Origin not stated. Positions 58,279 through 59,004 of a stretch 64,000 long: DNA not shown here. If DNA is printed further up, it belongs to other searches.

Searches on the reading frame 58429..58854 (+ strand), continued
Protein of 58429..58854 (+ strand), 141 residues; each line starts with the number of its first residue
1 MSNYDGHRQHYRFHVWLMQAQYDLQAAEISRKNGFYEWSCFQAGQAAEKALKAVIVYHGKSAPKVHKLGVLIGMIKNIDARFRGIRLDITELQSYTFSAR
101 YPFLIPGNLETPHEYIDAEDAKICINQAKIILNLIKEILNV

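Call 53: fold_search(model_id=the predicted structure, library=pdb)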
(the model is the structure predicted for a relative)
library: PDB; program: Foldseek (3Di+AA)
matches with E <= 10: 683; with E <= 0.001: 5
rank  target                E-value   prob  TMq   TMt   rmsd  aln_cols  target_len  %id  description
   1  1wol                  3.6e-05  1.00  0.35  0.71   4.1       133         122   22  Crystal Structure of ST0689, an archaeal HEPN homologue (released 2005-11-22)
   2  1ufb_A                7.4e-05  1.00  0.41  0.81   2.4       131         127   22  Crystal structure of TT1696 from Thermus thermophilus HB8 (released 2003-11-28)
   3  3o10_C                1.3e-04  1.00  0.41  0.76   3.5       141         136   18  Crystal structure of the HEPN domain from human sacsin (released 2011-03-30)
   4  3o10_A                2.2e-04  1.00  0.42  0.76   2.7       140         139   17  Crystal structure of the HEPN domain from human sacsin (released 2011-03-30)
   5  3o10_D                3.5e-04  1.00  0.41  0.76   3.0       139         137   16  Crystal structure of the HEPN domain from human sacsin (released 2011-03-30)
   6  4nqf_A                3.2e-03  1.00  0.42  0.72   5.0       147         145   12  Crystal structure of HEPN domain protein (released 2014-03-26)
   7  4nqf_B                3.4e-03  1.00  0.42  0.69   4.8       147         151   12  Crystal structure of HEPN domain protein (released 2014-03-26)
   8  1o3u                  4.0e-03  1.00  0.34  0.70   5.0       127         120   16  Crystal structure of an hepn domain protein (tm0613) from thermotoga maritima at 1.75 A resolution (released 2003-04-22)
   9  7bxo_E                5.6e-03  1.00  0.24  0.43   5.6       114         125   15  Crystal structure of the toxin-antitoxin with AMP-PNP (released 2020-09-30)
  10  7aer_A                9.8e-03  1.00  0.25  0.48   3.9       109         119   16  Rebuilt and re-refined PDB entry 5yep: tri-AMPylated Shewanella oneidensis HEPN toxin in complex with MNT antitoxin (released 2020-12-30)
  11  6m6u_F                9.8e-03  1.00  0.23  0.42   5.6       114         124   14  Crystal structure the toxin-antitoxin MntA-HpeT mutant-D39ED41E (released 2020-09-30)
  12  2rff                  1.3e-02  1.00  0.27  0.57   4.2       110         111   16  Crystal structure of a putative nucleotidyltransferase (NP_343093.1) from Sulfolobus solfataricus at 1.40 A resolution (released 2007-10-16)
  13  8xeo_B                1.4e-02  1.00  0.27  0.62   4.4       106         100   14  Crystal structure of MNT antitoxin (released 2024-12-18)
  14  1no5_A                1.5e-02  0.99  0.25  0.54   6.6       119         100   17  Structure of HI0073 from Haemophilus influenzae, the nucleotide binding domain of the HI0073/HI0074 two protein nucleo (released 2004-03-16)
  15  2hsb                  1.8e-02  1.00  0.37  0.72   4.2       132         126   17  Crystal structure of a hepn domain containing protein (af_0298) from archaeoglobus fulgidus at 1.95 A resolution (released 2006-08-15)
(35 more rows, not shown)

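Call 56: find_related_loci(query=A1, collection=viral_contigs, flank=5000)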
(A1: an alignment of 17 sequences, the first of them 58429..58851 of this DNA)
Query A1 (141 aa) in viral_contigs; peptide patterns used: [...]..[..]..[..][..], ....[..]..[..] (x = any residue, [..] = any of these).
13 stretches matched a pattern, but none encodes a relative of the query by tblastn (E <= 1e-3).

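Call 57: search_dna_similar(query=window:58429-58851:+, collection=plasmids, mode=protein, max_evalue=0.001, max_rows=10)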
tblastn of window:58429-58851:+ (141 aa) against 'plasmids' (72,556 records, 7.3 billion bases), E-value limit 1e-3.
Records with a match: 208; places in all: 208; records where one place covers at least 80% of the query: 74.
Best place of each record, by identity: <60% 208.
By first word of the organism name: Bacillus 184; Sphingobium 12; Sphingomonas 3; Thermus 2; Thermomicrobium 1; Meiothermus 1; Bacillaceae 1; Sphingopyxis 1; Novosphingobium 1; Rhizorhabdus 1; and 1 more.
By predicted mobility (MOB-suite, as given by PLSDB): conjugative 109; non-mobilizable 98; mobilizable 1.
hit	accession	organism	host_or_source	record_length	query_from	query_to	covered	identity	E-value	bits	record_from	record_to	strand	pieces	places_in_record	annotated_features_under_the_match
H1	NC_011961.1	Thermomicrobium roseum DSM 5159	-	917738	16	128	80%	33.9%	1e-7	56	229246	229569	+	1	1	HEPN domain-containing protein | nucleotidyltransferase domain-containing protein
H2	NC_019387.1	Thermus oshimai JL-2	-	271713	12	106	67%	38.9%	7e-8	57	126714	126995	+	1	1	HEPN domain-containing protein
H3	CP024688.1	Bacillus wiedmannii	cell culture,soil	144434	16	128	80%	28.7%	3e-5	49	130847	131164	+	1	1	DNA-binding protein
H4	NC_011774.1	Bacillus cereus G9842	-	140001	16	128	80%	28.7%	4e-4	46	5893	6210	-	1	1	HEPN domain-containing protein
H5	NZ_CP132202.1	Bacillus thuringiensis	Coprinus comatus,whole organism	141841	16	128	80%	28.7%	4e-4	46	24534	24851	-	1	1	HEPN domain-containing protein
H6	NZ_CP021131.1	Meiothermus taiwanensis WR-220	-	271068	16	128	80%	28.7%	9e-4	45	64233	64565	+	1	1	HEPN domain-containing protein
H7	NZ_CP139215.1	Bacillus cereus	environmental samples,soil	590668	16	128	80%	28.7%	9e-4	45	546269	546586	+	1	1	HEPN domain-containing protein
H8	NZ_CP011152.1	Bacillus cereus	cell culture,soil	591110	16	128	80%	28.7%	9e-4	45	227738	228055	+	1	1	HEPN domain-containing protein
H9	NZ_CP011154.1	Bacillus cereus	cell culture,soil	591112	16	128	80%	28.7%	9e-4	45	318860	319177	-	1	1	HEPN domain-containing protein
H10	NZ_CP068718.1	Bacillus cereus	single cell,oral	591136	16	128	80%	28.7%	9e-4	45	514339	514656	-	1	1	HEPN domain-containing protein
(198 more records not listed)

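Call 58: search_dna_similar(query=window:58429-58851:+, collection=phages, mode=protein, max_evalue=0.001, max_rows=10)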
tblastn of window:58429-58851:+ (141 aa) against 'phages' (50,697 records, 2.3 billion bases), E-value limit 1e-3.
No match.

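Call 59: get_annotated_region(hit=H1, flank=1500)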
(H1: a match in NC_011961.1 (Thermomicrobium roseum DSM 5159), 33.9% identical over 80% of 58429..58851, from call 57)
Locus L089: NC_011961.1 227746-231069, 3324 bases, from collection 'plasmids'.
description: Thermomicrobium roseum DSM 5159 plasmid unnamed, complete sequence
organism: Thermomicrobium roseum DSM 5159 (NCBI taxid 309801)
taxonomy: Bacteria; Thermomicrobiota; Thermomicrobia; Thermomicrobiales; Thermomicrobiaceae; Thermomicrobium; Thermomicrobium roseum; Thermomicrobium roseum DSM 5159
host: -; source: -; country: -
typing (MOB-suite, as given by PLSDB): non-mobilizable
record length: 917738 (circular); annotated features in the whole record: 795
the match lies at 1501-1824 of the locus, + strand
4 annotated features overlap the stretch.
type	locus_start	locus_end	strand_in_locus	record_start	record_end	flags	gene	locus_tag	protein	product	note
CDS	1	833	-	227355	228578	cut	-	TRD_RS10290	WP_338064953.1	Nramp family divalent metal transporter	GO:0055085 - transmembrane transport [Evidence IEA]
CDS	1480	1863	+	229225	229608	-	-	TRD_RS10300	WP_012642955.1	HEPN domain-containing protein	-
CDS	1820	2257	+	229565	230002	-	-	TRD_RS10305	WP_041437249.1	nucleotidyltransferase domain-containing protein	-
CDS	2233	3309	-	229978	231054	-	-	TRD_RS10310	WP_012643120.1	metallophosphoesterase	-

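Call 60: get_annotated_region(hit=H2, flank=1500)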
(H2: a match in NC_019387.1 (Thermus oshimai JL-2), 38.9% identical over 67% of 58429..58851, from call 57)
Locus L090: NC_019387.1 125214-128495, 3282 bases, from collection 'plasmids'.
description: Thermus oshimai JL-2 plasmid pTHEOS01, complete sequence
organism: Thermus oshimai JL-2 (NCBI taxid 751945)
taxonomy: Bacteria; Deinococcota; Deinococci; Thermales; Thermaceae; Thermus; Thermus oshimai; Thermus oshimai JL-2
host: -; source: -; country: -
typing (MOB-suite, as given by PLSDB): non-mobilizable; replicon rep_cluster_1062
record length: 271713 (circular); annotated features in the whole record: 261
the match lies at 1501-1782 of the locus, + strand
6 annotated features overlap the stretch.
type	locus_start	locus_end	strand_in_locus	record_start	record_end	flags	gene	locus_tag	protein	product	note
CDS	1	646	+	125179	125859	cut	cobA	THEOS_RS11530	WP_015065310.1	uroporphyrinogen-III C-methyltransferase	GO:0019354 - siroheme biosynthetic process [Evidence IEA]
CDS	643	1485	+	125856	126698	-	cbiB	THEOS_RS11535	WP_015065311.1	adenosylcobinamide-phosphate synthase CbiB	GO:0009236 - cobalamin biosynthetic process [Evidence IEA]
CDS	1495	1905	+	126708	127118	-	-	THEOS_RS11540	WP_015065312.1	HEPN domain-containing protein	-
CDS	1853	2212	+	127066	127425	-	-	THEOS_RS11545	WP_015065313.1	nucleotidyltransferase domain-containing protein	-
CDS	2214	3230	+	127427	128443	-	-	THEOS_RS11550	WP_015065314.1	histidinol-phosphate transaminase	GO:0000105 - histidine biosynthetic process [Evidence IEA]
CDS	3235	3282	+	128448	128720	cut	-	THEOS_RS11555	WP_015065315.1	nucleotidyltransferase domain-containing protein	-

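Call 65: search_protein_families(library=ncbifam, proteins=[P0056], max_evalue=0.1)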
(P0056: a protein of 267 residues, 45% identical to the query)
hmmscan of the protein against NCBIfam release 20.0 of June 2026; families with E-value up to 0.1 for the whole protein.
P0056 (267 aa): 2 families
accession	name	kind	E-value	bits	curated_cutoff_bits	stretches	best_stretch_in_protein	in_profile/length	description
NF047752.1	MntA_antitoxin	equivalog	0.021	14.7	60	1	178-223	4-48/106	type VII toxin-antitoxin system MntA family adenylyltransferase antitoxin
NF012212.1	ANT_9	subfamily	0.07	12.4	340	0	162-224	2-63/249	aminoglycoside nucleotidyltransferase ANT(9)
